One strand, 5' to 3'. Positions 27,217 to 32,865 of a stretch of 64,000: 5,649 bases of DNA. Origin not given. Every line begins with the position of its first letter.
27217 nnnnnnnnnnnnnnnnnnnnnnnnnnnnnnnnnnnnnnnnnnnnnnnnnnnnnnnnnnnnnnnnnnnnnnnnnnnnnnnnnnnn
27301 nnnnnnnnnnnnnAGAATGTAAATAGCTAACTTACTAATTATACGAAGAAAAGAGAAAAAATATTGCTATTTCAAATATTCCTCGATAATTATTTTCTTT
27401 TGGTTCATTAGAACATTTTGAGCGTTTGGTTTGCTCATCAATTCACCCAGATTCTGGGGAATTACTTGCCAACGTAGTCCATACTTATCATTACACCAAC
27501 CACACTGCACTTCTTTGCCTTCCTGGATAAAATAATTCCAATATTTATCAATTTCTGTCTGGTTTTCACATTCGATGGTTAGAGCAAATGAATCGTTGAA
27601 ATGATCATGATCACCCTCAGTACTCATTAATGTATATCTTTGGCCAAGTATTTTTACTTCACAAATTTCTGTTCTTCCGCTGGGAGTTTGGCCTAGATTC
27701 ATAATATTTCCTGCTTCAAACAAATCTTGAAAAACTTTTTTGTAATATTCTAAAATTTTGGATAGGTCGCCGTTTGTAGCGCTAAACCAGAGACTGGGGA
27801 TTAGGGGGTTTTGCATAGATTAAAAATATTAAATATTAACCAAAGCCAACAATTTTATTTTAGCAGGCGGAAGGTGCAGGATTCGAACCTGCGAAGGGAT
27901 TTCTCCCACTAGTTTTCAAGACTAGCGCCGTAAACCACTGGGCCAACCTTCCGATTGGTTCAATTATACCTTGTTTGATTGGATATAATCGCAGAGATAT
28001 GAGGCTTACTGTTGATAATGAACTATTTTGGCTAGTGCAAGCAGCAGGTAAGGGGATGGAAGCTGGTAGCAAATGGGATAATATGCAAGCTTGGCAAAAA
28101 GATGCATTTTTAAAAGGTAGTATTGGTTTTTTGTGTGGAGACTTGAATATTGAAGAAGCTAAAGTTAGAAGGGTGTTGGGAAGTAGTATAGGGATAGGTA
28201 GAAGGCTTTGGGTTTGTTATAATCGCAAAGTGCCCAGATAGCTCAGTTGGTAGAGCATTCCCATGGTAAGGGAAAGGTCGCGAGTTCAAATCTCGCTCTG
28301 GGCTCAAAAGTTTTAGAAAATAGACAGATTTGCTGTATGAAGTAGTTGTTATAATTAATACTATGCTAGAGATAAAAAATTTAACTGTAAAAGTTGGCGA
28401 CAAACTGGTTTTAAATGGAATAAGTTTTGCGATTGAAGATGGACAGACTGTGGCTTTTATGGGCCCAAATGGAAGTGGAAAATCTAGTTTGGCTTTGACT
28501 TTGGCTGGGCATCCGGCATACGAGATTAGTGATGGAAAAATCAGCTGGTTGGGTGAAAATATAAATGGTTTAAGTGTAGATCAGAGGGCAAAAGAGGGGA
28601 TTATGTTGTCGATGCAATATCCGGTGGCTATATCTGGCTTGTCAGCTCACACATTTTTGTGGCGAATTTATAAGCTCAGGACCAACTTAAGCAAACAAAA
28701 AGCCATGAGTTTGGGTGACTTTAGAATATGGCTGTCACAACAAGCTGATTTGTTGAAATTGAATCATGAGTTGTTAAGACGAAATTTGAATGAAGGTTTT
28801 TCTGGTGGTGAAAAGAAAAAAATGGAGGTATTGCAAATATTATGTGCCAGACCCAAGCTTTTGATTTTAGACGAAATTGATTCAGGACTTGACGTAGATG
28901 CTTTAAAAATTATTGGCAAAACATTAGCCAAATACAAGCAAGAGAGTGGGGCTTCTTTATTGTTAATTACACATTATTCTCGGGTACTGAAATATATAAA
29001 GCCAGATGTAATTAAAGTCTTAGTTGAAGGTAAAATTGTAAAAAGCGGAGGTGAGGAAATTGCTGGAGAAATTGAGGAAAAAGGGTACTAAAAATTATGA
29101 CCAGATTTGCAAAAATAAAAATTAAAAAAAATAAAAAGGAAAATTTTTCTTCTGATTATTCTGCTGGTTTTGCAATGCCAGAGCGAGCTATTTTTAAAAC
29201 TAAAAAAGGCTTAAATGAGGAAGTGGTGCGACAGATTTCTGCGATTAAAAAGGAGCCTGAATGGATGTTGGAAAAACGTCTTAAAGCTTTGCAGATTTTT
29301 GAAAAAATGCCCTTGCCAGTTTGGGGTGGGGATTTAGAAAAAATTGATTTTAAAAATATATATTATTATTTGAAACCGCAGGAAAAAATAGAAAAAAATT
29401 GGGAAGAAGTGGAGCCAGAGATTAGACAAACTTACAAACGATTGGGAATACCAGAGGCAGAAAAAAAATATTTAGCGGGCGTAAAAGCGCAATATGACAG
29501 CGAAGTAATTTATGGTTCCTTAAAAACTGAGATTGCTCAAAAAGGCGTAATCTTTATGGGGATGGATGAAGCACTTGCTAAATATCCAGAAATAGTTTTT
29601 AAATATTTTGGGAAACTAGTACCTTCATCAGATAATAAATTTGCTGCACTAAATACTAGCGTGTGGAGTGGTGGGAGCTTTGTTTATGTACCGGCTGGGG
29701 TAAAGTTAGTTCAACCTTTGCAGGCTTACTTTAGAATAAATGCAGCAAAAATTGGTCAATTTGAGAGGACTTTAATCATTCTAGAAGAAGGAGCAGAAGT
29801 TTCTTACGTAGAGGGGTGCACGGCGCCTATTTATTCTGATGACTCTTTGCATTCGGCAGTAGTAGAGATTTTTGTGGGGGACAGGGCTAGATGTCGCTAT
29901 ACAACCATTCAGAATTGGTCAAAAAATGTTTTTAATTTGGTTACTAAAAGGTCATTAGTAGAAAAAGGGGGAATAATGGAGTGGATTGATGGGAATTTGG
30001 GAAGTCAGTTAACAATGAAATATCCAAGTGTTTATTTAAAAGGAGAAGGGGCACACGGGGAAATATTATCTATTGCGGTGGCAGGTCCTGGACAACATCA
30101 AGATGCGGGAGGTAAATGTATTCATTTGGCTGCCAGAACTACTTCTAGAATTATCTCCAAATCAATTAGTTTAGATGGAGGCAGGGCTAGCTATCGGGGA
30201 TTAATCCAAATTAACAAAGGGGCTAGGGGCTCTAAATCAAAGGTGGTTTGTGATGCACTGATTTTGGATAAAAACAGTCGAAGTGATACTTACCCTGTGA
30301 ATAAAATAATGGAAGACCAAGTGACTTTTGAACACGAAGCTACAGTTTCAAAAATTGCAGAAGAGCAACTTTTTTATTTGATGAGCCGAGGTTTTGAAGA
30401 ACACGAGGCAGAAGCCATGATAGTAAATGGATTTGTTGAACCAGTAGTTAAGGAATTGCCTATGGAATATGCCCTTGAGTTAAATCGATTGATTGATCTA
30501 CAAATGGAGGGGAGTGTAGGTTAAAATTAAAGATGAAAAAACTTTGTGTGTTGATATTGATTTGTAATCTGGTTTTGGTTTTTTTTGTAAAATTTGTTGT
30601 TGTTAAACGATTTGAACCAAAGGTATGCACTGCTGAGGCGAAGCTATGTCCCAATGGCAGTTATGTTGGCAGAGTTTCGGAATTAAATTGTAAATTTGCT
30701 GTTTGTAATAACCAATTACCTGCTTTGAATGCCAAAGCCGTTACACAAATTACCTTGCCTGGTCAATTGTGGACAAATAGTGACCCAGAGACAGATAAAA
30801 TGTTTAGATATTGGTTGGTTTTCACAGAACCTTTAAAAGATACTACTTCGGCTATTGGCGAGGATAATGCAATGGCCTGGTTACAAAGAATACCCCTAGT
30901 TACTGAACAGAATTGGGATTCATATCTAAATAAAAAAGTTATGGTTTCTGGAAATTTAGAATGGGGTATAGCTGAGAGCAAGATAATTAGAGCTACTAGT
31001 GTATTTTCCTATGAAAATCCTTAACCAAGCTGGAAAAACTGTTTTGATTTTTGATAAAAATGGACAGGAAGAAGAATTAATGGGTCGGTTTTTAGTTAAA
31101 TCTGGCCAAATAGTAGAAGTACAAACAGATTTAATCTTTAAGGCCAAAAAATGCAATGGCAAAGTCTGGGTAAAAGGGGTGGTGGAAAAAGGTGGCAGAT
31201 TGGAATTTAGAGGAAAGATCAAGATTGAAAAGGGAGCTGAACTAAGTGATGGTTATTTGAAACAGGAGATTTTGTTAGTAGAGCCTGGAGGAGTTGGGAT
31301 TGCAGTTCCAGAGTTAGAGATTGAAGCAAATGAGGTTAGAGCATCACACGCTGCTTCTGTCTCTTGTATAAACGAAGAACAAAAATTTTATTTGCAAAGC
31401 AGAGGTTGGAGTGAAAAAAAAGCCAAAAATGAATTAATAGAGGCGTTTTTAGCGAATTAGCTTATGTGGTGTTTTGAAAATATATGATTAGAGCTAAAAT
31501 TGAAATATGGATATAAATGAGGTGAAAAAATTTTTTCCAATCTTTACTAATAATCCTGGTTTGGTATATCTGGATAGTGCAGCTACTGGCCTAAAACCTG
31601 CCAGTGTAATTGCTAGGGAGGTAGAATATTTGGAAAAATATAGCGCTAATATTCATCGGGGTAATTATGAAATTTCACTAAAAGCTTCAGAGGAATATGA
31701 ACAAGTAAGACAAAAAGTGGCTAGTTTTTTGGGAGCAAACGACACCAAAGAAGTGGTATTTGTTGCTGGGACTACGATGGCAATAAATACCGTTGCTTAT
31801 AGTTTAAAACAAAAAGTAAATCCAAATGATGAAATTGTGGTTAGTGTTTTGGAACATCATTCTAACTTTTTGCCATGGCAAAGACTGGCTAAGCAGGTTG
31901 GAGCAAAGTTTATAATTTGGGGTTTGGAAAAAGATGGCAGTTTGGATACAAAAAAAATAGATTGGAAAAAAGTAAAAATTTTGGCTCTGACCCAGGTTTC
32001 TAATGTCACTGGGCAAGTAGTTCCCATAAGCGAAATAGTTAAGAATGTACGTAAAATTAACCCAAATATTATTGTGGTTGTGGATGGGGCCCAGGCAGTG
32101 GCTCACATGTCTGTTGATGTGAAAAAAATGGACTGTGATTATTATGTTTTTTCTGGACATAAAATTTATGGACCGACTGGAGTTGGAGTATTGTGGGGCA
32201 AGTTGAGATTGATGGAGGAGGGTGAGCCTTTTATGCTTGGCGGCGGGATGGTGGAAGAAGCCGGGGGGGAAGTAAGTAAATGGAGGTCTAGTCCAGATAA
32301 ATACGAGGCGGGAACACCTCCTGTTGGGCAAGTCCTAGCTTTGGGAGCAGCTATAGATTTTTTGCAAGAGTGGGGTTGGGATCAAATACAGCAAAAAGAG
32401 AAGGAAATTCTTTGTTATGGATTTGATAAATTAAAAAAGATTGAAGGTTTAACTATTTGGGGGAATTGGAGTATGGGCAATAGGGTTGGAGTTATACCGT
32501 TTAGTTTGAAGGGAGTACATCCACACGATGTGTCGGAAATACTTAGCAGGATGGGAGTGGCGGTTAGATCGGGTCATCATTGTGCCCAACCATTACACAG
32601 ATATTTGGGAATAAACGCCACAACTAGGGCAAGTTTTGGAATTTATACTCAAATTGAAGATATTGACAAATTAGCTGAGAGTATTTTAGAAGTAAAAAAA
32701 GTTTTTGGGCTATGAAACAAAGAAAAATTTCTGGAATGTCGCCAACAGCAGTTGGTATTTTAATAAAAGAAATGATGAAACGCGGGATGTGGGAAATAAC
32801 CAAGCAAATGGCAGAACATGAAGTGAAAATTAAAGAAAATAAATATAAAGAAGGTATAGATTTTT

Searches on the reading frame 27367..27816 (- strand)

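Call 79: search_protein_families(library=pfam, proteins=[window:27367-27816:-], max_evalue=0.001)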
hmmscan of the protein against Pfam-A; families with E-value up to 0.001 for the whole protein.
window:27367-27816:- (149 aa): 1 family
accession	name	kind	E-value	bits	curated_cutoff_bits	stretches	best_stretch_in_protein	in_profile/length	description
PF06983.19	3-dmu-9_3-mt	-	3.7e-23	82.7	24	1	5-119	3-116/116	3-demethylubiquinone-9 3-methyltransferase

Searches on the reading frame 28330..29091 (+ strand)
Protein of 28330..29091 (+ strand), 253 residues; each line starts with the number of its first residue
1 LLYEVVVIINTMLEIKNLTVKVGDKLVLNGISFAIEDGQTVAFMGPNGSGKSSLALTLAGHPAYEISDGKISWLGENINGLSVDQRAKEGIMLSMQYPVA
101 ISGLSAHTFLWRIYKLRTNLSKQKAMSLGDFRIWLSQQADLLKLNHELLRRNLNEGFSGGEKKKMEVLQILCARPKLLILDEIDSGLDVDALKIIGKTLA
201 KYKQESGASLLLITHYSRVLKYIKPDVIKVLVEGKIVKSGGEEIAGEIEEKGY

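Call 79: search_protein_families(library=pfam, proteins=[window:28330-29091:+], max_evalue=0.001)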
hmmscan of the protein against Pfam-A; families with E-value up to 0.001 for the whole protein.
window:28330-29091:+ (253 aa): 4 families
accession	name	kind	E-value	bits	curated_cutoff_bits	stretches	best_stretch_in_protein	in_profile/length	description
PF00005.33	ABC_tran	-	1.3e-20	74.8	25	1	28-182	1-134/137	ABC transporter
PF13304.12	AAA_21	-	5.8e-09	36.9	27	1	170-215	252-298/304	AAA domain, putative AbiEii toxin, Type IV TA system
PF02463.25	SMC_N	-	1.5e-07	31.5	40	0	145-223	124-205/220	RecF/RecN/SMC N terminal domain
PF13401.12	AAA_22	-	0.00085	20.1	27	0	39-216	6-124/130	AAA domain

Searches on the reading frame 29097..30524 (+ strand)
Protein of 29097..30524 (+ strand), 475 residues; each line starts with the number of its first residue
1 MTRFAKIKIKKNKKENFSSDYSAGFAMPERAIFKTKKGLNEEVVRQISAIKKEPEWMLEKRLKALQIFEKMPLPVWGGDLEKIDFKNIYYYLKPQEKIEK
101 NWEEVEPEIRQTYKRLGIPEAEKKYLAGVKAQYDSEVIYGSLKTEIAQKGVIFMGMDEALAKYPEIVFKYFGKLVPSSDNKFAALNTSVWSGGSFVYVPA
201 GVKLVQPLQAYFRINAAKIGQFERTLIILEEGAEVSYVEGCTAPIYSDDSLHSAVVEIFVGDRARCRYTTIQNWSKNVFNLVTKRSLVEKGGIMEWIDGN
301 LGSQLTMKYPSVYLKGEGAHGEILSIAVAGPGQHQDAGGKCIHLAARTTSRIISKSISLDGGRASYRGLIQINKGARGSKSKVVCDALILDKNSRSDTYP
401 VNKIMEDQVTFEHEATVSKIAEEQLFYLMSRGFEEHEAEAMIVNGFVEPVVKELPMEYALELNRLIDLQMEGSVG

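Call 79: search_protein_families(library=pfam, proteins=[window:29097-30524:+], max_evalue=0.001)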
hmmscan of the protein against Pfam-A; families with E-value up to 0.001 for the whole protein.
window:29097-30524:+ (475 aa): 2 families
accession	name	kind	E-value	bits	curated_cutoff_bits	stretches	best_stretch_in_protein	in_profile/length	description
PF01458.23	SUFBD_core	-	6.7e-86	287.9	27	1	212-446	1-232/232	SUF system FeS cluster assembly, SufBD core domain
PF19295.5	SufBD_N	-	1.7e-14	54.3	23.5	1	52-209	21-171/172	SufBD protein N-terminal region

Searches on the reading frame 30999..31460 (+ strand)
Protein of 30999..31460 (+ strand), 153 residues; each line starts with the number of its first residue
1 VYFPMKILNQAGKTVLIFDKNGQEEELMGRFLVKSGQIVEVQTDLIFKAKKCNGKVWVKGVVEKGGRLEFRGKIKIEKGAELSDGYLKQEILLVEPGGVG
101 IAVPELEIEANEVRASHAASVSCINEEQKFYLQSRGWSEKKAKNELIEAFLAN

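Call 79: search_protein_families(library=pfam, proteins=[window:30999-31460:+], max_evalue=0.001)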
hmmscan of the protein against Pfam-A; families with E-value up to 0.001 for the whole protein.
window:30999-31460:+ (153 aa): 1 family
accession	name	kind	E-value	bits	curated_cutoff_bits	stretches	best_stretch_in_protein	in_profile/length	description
PF01458.23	SUFBD_core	-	1.1e-35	123.6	27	1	17-150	99-232/232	SUF system FeS cluster assembly, SufBD core domain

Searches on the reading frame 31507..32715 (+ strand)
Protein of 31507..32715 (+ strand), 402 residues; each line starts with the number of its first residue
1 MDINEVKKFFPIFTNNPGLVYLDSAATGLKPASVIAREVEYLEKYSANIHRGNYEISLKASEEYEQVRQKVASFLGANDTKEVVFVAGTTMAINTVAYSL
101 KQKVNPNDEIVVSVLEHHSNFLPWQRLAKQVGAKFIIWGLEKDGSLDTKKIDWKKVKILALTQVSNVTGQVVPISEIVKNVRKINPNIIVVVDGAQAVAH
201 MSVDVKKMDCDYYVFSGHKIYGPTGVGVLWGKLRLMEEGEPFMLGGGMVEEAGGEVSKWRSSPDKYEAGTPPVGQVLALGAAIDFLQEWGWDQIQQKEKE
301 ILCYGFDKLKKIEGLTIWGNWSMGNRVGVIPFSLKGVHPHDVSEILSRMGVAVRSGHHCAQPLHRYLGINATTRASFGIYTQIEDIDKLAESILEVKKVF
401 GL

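Call 79: search_protein_families(library=pfam, proteins=[window:31507-32715:+], max_evalue=0.001)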
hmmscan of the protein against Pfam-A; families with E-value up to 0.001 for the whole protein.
window:31507-32715:+ (402 aa): 2 families
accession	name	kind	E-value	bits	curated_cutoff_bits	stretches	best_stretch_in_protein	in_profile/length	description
PF00266.25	Aminotran_5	-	2.7e-128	428.5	21.5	1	20-389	1-371/371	Aminotransferase class-V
PF00155.27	Aminotran_1_2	-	2.3e-08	34.1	19.7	1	65-195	45-187/361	Aminotransferase class I and II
